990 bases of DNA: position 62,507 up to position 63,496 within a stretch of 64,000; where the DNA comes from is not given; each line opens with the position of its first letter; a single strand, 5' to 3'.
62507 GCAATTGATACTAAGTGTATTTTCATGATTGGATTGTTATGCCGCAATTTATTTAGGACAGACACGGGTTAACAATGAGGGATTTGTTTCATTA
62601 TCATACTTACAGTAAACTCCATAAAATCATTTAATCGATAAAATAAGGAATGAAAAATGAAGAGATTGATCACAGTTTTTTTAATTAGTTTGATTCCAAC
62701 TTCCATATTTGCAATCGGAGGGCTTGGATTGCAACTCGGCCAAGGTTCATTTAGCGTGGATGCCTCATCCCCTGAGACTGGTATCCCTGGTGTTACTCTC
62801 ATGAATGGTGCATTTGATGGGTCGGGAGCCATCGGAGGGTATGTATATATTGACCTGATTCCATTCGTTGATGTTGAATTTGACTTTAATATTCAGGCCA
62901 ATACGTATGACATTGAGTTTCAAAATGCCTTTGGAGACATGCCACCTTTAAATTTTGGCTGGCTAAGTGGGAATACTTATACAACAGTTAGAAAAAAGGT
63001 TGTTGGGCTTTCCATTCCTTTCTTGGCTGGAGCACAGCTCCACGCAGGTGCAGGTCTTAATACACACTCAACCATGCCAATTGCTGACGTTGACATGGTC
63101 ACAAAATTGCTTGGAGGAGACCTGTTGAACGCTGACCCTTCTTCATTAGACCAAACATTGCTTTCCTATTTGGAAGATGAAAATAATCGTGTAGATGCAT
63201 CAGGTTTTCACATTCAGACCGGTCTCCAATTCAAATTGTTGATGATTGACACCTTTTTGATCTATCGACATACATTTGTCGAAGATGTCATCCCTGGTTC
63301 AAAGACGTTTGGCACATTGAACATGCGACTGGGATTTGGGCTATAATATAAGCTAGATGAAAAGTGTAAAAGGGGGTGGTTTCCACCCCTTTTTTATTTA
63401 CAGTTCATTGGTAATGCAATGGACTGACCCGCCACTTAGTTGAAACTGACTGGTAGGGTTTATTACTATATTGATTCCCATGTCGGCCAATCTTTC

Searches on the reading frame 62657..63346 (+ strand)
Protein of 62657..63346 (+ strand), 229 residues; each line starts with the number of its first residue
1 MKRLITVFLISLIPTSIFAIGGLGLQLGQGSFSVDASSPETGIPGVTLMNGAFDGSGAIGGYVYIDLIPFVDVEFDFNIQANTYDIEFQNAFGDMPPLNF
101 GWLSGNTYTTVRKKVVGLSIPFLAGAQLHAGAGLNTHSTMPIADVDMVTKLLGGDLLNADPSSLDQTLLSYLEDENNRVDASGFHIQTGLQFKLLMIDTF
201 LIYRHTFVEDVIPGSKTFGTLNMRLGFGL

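Call 67: find_encoding_contigs(protein=window:62657-63346:+, flank=10000, max_places=3)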
Protein window:62657-63346:+ (229 aa): 7 contigs read that carry it; 3 places shown.
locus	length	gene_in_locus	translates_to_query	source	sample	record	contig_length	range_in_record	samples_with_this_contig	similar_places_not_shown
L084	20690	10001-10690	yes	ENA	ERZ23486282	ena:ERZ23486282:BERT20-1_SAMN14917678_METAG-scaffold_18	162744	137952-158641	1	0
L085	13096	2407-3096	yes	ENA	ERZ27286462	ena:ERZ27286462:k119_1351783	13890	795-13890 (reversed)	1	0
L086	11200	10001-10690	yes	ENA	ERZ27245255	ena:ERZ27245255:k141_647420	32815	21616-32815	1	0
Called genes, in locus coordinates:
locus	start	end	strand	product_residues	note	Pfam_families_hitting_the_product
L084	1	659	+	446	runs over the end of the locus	PF25145:NfeD1b_N, PF24961:NfeD_membrane, PF01957:NfeD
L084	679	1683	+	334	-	PF12127:FloA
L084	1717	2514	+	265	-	PF05401:NodS (weak), PF13489:Methyltransf_23, PF13847:Methyltransf_31 (weak), PF08241:Methyltransf_11, PF08242:Methyltransf_12, PF13649:Methyltransf_25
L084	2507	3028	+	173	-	-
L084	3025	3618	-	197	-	PF01121:CoaE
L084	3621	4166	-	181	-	PF00406:ADK, PF13207:AAA_17, PF13238:AAA_18 (weak)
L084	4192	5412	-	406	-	PF01773:Nucleos_tra2_N, PF07670:Gate, PF07662:Nucleos_tra2_C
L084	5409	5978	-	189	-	PF00265:TK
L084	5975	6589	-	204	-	PF00485:PRK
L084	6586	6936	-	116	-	PF00383:dCMP_cyt_deam_1, PF08211:dCMP_cyt_deam_2 (faint)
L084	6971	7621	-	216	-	PF01694:Rhomboid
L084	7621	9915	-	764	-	PF01551:Peptidase_M23 (weak), PF27332:TP_0781 (faint)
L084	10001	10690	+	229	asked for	-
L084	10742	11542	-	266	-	-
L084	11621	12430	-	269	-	PF01209:Ubie_methyltran, PF13489:Methyltransf_23, PF01135:PCMT, PF13847:Methyltransf_31, PF08241:Methyltransf_11, PF08242:Methyltransf_12, PF13649:Methyltransf_25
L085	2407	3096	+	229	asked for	-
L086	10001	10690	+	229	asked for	-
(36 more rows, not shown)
